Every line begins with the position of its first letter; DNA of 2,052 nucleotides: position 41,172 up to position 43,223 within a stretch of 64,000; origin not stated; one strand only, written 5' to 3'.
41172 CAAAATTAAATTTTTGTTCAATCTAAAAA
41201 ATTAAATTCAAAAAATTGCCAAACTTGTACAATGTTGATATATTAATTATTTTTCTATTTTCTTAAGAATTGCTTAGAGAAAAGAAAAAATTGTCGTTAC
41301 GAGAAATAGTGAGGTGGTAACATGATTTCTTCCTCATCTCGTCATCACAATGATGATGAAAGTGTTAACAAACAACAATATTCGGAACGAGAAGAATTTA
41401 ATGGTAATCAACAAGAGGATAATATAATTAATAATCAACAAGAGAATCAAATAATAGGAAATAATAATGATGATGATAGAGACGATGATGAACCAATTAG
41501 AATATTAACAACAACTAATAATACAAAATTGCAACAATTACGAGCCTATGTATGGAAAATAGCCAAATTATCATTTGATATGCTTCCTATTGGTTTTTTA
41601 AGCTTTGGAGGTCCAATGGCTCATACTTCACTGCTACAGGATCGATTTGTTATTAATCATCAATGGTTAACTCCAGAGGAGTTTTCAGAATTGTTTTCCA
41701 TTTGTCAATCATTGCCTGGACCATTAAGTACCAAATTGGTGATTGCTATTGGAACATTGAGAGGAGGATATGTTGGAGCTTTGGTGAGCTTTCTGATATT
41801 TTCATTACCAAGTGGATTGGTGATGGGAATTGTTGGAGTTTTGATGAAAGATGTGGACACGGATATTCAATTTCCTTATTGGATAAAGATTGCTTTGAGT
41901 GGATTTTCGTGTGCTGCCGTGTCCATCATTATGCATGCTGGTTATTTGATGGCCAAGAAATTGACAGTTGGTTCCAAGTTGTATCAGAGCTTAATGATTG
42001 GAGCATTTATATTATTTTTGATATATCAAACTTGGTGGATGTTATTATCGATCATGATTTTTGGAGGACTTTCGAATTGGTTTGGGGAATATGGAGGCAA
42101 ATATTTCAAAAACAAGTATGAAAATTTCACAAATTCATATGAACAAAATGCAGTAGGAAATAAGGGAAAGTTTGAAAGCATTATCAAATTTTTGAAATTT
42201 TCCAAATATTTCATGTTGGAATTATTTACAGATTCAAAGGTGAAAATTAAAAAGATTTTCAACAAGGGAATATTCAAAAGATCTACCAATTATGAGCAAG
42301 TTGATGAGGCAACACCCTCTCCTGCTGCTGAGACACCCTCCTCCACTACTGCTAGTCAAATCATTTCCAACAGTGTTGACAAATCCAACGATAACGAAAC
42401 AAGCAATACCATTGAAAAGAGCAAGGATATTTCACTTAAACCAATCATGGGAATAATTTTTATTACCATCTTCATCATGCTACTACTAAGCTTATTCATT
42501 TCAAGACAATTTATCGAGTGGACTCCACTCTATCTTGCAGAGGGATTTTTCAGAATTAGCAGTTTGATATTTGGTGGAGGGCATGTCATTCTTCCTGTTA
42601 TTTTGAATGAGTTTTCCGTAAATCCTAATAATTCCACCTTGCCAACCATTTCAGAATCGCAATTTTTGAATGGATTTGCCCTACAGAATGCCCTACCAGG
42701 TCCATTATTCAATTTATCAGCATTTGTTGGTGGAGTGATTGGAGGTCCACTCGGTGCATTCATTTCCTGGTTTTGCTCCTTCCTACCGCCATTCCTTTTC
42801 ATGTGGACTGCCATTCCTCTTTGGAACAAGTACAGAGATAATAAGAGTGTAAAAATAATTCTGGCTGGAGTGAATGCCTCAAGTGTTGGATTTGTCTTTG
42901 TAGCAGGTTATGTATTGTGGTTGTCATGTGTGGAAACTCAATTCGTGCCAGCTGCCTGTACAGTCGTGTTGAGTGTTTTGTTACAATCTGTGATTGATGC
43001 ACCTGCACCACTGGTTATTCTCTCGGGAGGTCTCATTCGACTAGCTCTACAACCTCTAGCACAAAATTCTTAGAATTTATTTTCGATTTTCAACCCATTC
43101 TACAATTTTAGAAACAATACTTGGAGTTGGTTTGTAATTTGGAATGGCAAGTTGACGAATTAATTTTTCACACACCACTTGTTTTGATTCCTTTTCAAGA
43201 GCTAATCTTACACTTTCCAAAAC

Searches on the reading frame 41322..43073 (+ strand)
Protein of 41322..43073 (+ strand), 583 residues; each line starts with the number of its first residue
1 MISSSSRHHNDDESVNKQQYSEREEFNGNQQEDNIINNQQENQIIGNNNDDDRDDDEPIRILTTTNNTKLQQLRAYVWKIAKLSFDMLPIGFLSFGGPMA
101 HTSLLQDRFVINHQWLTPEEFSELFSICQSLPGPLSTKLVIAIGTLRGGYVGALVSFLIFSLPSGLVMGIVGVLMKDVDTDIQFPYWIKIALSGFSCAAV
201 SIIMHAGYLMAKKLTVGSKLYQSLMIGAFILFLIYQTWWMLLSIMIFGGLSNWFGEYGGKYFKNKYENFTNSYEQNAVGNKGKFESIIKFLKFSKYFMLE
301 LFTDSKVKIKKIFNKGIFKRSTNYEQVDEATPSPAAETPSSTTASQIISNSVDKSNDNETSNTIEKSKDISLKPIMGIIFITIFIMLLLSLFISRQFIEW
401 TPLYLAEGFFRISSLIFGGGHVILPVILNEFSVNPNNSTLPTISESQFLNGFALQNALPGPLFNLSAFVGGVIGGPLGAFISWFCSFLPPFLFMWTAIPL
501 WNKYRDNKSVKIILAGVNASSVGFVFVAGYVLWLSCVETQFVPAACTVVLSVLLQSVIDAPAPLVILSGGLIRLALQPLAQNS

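Call 5: search_protein_families(library=pfam, proteins=[window:41322-43073:+], max_evalue=1)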
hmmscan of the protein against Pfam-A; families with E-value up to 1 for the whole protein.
window:41322-43073:+ (583 aa): 2 families
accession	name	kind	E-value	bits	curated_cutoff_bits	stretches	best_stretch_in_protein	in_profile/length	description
PF02417.20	Chromate_transp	-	1.5e-65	220.7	28.6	2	82-247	2-164/166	Chromate transporter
PF11118.13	DUF2627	-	0.44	11.6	22.4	0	513-533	42-62/76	Protein of unknown function (DUF2627)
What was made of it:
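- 41322..43073 (+): Gene 2 (NgCHR2), a single-exon CDS of 583 aa plus a TAG stop codon. The N-terminal ~60 residues are disordered, and it has two canonical CHR halves. Pfam gives 220.7 bits (call 5).
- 41565..42062 (+): Gene 2, first CHR domain (residues 82-247), with FGGP at residue 95 and LPGP at residue 131. Call 5 (profile positions 2-164 of 166).
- Checked: Gene 2 (41322..43073, +, 583 aa): E 1.5e-65, 220.7 bits (call 5).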

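Call 8: search_protein_families(library=ncbifam, proteins=[window:41322-43073:+], max_evalue=0.01)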
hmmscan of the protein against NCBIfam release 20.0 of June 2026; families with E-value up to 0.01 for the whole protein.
window:41322-43073:+ (583 aa): 3 families
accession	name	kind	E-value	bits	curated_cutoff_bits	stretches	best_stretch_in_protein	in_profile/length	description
TIGR00937.1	2A51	subfamily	1.4e-59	202.6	171.7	2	374-572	177-367/368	chromate efflux transporter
NF053759.1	ChrTpChrBBac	equivalog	1.1e-20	74.1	250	2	82-175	3-96/180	chromate efflux transporter ChrB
NF053760.1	ChrTpChrABac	equivalog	2e-18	67.2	250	2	91-246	14-164/178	chromate efflux transporter ChrA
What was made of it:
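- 41322..43073 (+): TIGR00937 gives 202.6 bits, above the 171.7 cutoff (call 8).
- On NCBIfam TIGR00937 (2A51, chromate efflux transporter subfamily): Gene 2 scores 202.6 bits (call 8).
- Closest known: Short-chain CHR pairs. Same: Weak matches are seen to the NCBIfam ChrA/ChrB equivalog models (call 8).
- TIGR00937 is above its cutoff for gene 2 (call 8). Gene 2 passes the NCBIfam 'chromate efflux transporter' subfamily cutoff (call 8). The score is below the TIGR00937 cutoff (call 8).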

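Call 10: find_homologous_proteins(query=window:41322-43073:+)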
Query window:41322-43073:+ (583 aa): 116 proteins with E <= 0.001 among 8000 candidates.
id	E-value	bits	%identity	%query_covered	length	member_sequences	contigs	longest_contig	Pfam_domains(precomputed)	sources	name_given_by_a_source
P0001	3.8e-138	480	47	87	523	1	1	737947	PF02417.21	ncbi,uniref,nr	ncbi:hypothetical protein C9374_000845 [Naegleria lovaniensis]|uniref:Chromate transporter n=1 Tax=N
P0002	1.2e-131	458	43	96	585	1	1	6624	PF02417.21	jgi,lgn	-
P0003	5.8e-86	308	33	98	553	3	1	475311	PF02417.21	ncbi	ncbi:hypothetical protein ABK040_013531 [Willaertia magna]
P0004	8.9e-83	297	33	90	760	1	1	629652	PF02417.21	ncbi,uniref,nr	ncbi:hypothetical protein C9374_005386 [Naegleria lovaniensis]|uniref:Chromate transporter n=1 Tax=N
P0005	1.1e-70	257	42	29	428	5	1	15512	PF02417.21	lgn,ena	-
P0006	1.7e-59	220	33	39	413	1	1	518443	PF02417.21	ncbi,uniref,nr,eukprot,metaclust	ncbi:hypothetical protein PPERSA_04143 [Pseudocohnilembus persalinus]|uniref:Chromate transporter n=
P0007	3.7e-58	216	36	40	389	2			PF02417.21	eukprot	eukprot:TRINITY_DN7696_c0_g1_i2.p1 TRINITY_DN7696_c0_g1~~TRINITY_DN7696_c0_g1_i2.p1 ORF type:complet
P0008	1.5e-52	197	41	29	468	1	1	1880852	PF02417.21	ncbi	ncbi:unnamed protein product [Ascophyllum nodosum]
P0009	1.1e-46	178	34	29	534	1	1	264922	PF02417.21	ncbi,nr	ncbi:hypothetical protein HDV00_001145 [Rhizophlyctis rosea]|nr:hypothetical protein HDV00_001145 [R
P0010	1.5e-46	178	29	78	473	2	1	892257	PF02417.21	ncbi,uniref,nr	ncbi:chromate transporter-domain-containing protein [Polychytrium aggregatum]|uniref:chromate transp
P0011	2.2e-43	167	30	43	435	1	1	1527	PF02417.21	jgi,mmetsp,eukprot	mmetsp:Transcript_32600/g.45235 ORF Transcript_32600/g.45235 Transcript_32600/m.45235 type:complete 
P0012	1.6e-41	161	26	85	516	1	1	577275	PF02417.21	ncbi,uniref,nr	ncbi:hypothetical protein SmJEL517_g02563 [Synchytrium microbalum]|uniref:Chromate transporter n=1 T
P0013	2.9e-40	157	30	32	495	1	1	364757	PF02417.21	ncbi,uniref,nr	ncbi:hypothetical protein SmJEL517_g03679 [Synchytrium microbalum]|uniref:Chromate transporter n=1 T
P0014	1.2e-39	155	29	44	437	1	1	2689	PF02417.21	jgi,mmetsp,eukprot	mmetsp:Transcript_13553/g.40981 ORF Transcript_13553/g.40981 Transcript_13553/m.40981 type:complete 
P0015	1.4e-39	154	40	21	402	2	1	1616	PF02417.21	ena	-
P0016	5.4e-39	153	35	24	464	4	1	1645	PF02417.21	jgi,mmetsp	mmetsp:Transcript_11482/g.35372 ORF Transcript_11482/g.35372 Transcript_11482/m.35372 type:complete 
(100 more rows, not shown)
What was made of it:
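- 41322..43073 (+): Orthologs are 47% (N. lovaniensis) and 43% (environmental) identical (call 10).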

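Call 13: find_encoding_contigs(protein=window:41322-43073:+, flank=3000, max_places=3)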
Protein window:41322-43073:+ (583 aa): no gene with exactly this product is on record in the collection.

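Call 25: search_solved_structures(query=window:41322-43073:+, max_evalue=1)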
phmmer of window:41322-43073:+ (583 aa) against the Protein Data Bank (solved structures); distinct sequences matched with E-value up to 1: 1.
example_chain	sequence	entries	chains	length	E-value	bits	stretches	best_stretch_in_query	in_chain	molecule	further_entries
4ywn_A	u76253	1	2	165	0.15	14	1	521-574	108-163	NADH-fmn oxidoreductase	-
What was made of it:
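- Tried and rejected: By sequence, no homolog was found (call 25).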

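Call 46: predict_structure(alignment_id=A1)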
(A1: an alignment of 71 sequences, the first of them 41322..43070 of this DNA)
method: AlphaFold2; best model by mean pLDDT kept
length: 583 residues; sequences in the alignment: 71
mean_pLDDT: 81.0   pTM: 0.76
mean pLDDT of the five models: 81.0, 80.1, 79.9, 79.7, 79.5
residues with pLDDT >= 90: 309; 70-90: 142; 50-70: 31; < 50: 101
segments of 3 or more residues with pLDDT < 50: 1-22, 24-58, 319-357
pLDDT, mean of each block of 10 residues (from residue 1): 38 39 40 42 42 46 70 95 96 85 93 93 91 94 96 97 97 88 84 92 91 90 96 91 94 92 85 74 79 82 80 63 42 38 41 47 62 93 98 96 97 86 87 75 88 91 96 97 97 96 91 93 92 86 94 94 93 94 78
secondary structure, 60 per line:
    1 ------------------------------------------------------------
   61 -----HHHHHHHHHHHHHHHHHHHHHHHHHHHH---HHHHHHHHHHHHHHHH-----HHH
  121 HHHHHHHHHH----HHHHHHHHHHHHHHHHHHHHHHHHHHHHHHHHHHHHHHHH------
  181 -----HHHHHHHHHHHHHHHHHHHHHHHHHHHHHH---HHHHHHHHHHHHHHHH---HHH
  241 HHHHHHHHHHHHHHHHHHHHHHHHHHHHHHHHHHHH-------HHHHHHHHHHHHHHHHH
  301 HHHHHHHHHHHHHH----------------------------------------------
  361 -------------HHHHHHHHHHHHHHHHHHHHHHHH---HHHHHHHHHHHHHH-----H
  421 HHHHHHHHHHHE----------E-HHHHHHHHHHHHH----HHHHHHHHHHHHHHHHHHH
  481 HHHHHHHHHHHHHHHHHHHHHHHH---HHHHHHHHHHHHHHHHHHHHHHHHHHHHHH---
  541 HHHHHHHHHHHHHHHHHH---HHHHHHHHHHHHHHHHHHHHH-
elements in order: H66-93 H97-112 H118-130 H135-174 H186-215 H219-234 H238-276 H284-314 H374-397 H401-414 H420-431 H445-457 H462-504 H508-537 H541-558 H562-582
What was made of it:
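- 41322..43073 (+): The AF2 model has pLDDT 81 and pTM 0.76 (call 46).
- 42063..42440 (+): Gene 2 inter-domain linker (residues 248-373). It comprises an extension of the last helix of the first half, an amphipathic helix (about 284-314) and a disordered Ser/Thr/Asn-rich stretch (319-357). AF2 secondary structure and pLDDT (call 46).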

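Call 48: fold_search(model_id=the predicted structure, library=pdb)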
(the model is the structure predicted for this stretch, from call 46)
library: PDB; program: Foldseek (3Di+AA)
matches with E <= 10: 87; with E <= 0.001: 0
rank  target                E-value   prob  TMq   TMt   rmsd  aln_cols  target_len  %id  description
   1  7s8x_A                4.4e-01  0.35  0.22  0.20  25.4       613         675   11  Cryo-EM Structure of dolphin Prestin: Sensor Up (compact) state (released 2021-11-03)
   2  4tph_A                1.2e+00  0.05  0.11  0.13  28.3       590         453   12  Selectivity mechanism of a bacterial homologue of the human drug peptide transporters PepT1 and PepT2 (released 2014-07-09)
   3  8tgi_A                1.3e+00  0.06  0.10  0.14  27.1       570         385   10  VMAT1 dimer with dopamine and reserpine (released 2024-03-20)
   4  8zxk_B                1.8e+00  0.08  0.15  0.17  20.0       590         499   12  Cryo-EM structure of trimethylamine transporter TmaT binding with TMA (released 2024-11-06)
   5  7v75                  1.9e+00  0.14  0.23  0.23  18.7       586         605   12  Thermostabilized human prestin in complex with salicylate (released 2022-08-31)
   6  7wmv_A                2.1e+00  0.05  0.14  0.13  23.4       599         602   12  Structure of human SGLT1-MAP17 complex bound with LX2761 (released 2022-11-16)
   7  4ain_C                2.6e+00  0.05  0.14  0.15  22.5       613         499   11  Crystal structure of BetP with asymmetric protomers. (released 2012-06-06)
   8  8wo7_A                2.7e+00  0.06  0.10  0.11  19.4       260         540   15  Apo state of Arabidopsis AZG1 T440Y (released 2024-01-10)
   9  7s9a_A                2.8e+00  0.12  0.21  0.19  25.5       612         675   10  Cryo-EM Structure of dolphin Prestin: Inhibited I (Chloride + Salicylate) (released 2021-11-03)
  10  6c3i_B                2.8e+00  0.06  0.13  0.18  17.2       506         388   11  Crystal structure of the Deinococcus radiodurans Nramp/MntH divalent transition metal transporter G45R mutant in an in (released 2019-02-13)
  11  8zxk_C                2.8e+00  0.05  0.15  0.17  21.4       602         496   10  Cryo-EM structure of trimethylamine transporter TmaT binding with TMA (released 2024-11-06)
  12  7tak_A                2.9e+00  0.13  0.24  0.29  18.1       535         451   12  Structure of a NAT transporter (released 2023-01-25)
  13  7v73                  3.2e+00  0.11  0.23  0.23  18.5       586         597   12  Thermostabilized human prestin in complex with chloride (released 2022-08-31)
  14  9i61_B                3.2e+00  0.02  0.11  0.12  23.5       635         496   12  Transient activated state of BetP in complex with betaine (released 2026-02-18)
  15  8sgw_C                3.3e+00  0.11  0.21  0.20  20.8       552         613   11  Pendrin in complex with chloride (released 2024-02-07)
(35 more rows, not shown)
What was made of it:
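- Tried and rejected: By Foldseek, nothing reached E<=0.001 (call 48).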

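Call 55: list_cluster_members(proteins=[P0127, P0128, P0129, P0130, P0131, P0132, P0133, P0002, P0120, P0121])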
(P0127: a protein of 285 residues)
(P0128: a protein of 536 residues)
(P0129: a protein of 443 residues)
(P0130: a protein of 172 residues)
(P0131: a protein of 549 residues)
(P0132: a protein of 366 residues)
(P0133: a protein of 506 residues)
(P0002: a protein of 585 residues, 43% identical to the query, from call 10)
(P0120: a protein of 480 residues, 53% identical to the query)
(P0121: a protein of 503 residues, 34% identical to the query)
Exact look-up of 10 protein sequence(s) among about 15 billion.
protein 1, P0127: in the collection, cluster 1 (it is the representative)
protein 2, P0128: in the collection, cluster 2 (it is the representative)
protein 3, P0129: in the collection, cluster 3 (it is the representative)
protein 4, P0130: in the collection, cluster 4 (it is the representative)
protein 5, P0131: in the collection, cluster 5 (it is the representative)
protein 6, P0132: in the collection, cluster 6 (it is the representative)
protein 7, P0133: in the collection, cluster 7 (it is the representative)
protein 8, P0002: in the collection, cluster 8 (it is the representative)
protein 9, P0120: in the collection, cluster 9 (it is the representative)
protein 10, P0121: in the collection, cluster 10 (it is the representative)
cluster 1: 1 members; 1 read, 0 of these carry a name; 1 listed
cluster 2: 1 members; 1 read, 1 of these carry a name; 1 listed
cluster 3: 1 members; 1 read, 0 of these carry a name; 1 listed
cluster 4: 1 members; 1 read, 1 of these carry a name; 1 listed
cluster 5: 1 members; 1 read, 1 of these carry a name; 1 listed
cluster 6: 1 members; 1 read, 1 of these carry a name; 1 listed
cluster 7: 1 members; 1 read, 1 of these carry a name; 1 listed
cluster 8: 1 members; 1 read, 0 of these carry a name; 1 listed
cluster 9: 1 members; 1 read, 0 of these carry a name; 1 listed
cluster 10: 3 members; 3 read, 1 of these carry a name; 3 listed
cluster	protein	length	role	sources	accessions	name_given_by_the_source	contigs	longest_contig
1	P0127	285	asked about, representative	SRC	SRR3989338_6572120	-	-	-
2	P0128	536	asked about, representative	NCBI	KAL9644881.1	hypothetical protein ABK040_005361 [Willaertia magna]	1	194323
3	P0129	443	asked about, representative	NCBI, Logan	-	-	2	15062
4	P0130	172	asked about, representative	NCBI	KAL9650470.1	hypothetical protein ABK040_004692 [Willaertia magna]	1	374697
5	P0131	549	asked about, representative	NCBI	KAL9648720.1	hypothetical protein ABK040_003658 [Willaertia magna]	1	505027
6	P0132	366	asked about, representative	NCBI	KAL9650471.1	hypothetical protein ABK040_004693 [Willaertia magna]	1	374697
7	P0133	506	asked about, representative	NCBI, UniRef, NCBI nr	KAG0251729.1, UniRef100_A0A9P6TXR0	hypothetical protein DFQ27_008576 [Actinomortierella ambigua] | Chromate transporter n=1 Tax=Actinomortierella ambigua TaxID=1343610 ...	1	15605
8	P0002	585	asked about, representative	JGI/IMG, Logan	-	-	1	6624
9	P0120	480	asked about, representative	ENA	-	-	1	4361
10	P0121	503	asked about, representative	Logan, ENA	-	-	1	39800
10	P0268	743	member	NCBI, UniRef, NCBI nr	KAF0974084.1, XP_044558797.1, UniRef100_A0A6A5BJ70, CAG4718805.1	hypothetical protein FDP41_006694 [Naegleria fowleri] | Chromate transporter n=1 Tax=Naegleria fowleri TaxID=5763 RepID=A0A6A5BJ70_NAEFO | uncharacterized protein FDP41_006694 [Naegleria fowleri]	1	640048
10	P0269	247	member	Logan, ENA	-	-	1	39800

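Call 61: list_cluster_members(proteins=[P0139, P0134, P0005, P0007, P0135, P0136, P0137, P0138, P0011, P0016])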
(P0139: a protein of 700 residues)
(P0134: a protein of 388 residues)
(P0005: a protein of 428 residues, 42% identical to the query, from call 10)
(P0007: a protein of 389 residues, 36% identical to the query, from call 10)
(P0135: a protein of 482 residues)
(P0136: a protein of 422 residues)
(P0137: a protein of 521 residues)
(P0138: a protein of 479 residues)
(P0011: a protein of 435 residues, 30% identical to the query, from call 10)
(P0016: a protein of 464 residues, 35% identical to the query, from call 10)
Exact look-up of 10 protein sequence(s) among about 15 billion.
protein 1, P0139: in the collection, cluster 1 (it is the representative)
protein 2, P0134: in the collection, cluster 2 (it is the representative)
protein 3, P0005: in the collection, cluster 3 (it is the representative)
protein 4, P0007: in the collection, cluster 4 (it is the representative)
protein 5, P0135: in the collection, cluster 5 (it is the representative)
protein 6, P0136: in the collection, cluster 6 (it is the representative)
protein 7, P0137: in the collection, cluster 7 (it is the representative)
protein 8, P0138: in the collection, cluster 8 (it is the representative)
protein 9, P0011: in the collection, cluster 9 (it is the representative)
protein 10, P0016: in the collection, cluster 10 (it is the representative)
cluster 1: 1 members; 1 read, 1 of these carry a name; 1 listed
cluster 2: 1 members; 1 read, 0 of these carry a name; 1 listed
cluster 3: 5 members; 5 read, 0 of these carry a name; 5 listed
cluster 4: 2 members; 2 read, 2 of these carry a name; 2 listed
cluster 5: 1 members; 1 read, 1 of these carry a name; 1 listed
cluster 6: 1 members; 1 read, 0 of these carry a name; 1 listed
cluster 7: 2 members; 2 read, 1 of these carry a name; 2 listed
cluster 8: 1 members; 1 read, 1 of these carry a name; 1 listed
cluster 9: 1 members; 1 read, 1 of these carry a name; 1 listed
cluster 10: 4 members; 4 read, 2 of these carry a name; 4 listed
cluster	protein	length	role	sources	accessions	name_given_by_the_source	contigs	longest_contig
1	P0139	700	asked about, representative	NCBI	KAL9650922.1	hypothetical protein ABK040_015025 [Willaertia magna]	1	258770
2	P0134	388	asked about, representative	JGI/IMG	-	-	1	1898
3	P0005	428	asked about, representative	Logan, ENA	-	-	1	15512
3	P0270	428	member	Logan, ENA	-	-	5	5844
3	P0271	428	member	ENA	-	-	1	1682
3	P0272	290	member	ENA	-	-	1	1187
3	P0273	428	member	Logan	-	-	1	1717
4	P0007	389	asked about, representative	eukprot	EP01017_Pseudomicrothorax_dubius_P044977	TRINITY_DN7696_c0_g1_i2.p1 TRINITY_DN7696_c0_g1~~TRINITY_DN7696_c0_g1_i2.p1 ORF ...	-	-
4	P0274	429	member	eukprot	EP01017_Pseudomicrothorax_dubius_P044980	TRINITY_DN7696_c0_g1_i7.p1 TRINITY_DN7696_c0_g1~~TRINITY_DN7696_c0_g1_i7.p1 ORF ...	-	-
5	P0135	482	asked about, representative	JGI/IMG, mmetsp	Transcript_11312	Transcript_11312/g.20781 ORF Transcript_11312/g.20781 Transcript_11312/m.20781 ...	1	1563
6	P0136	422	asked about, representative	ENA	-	-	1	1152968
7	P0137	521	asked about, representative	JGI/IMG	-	-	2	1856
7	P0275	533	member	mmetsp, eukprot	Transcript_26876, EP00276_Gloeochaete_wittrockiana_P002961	Transcript_26876/g.43875 ORF Transcript_26876/g.43875 Transcript_26876/m.43875 ... | CAMPEP_0184656416 /NCGR_PEP_ID=MMETSP0308-20130426/16489_1 /TAXON_ID=38269 ...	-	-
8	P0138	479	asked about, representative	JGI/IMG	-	chromate transporter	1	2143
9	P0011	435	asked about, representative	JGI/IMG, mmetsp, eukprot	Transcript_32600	Transcript_32600/g.45235 ORF Transcript_32600/g.45235 Transcript_32600/m.45235 ... | CAMPEP_0196589946 /NCGR_PEP_ID=MMETSP1081-20130531/65068_1 /TAXON_ID=36882 ...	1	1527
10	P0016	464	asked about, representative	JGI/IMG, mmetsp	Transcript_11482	Transcript_11482/g.35372 ORF Transcript_11482/g.35372 Transcript_11482/m.35372 ...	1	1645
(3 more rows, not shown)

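Call 72: find_homologous_proteins(query=A5, max_evalue=1e-30)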
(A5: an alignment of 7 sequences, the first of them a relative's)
Query A5 (7 sequences) (743 aa, profile of the alignment): 2 proteins with E <= 1e-30 among 8000 candidates.
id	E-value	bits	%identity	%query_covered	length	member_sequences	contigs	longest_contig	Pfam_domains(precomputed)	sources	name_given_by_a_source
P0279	7.8e-189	647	75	100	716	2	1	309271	PF02417.21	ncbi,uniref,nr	ncbi:hypothetical protein C9374_010601 [Naegleria lovaniensis]|uniref:Chromate transporter n=1 Tax=N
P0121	1.8e-162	560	100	68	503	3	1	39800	PF02417.21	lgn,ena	-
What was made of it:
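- Tried and rejected: It says nothing about N. gruberi (call 72).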
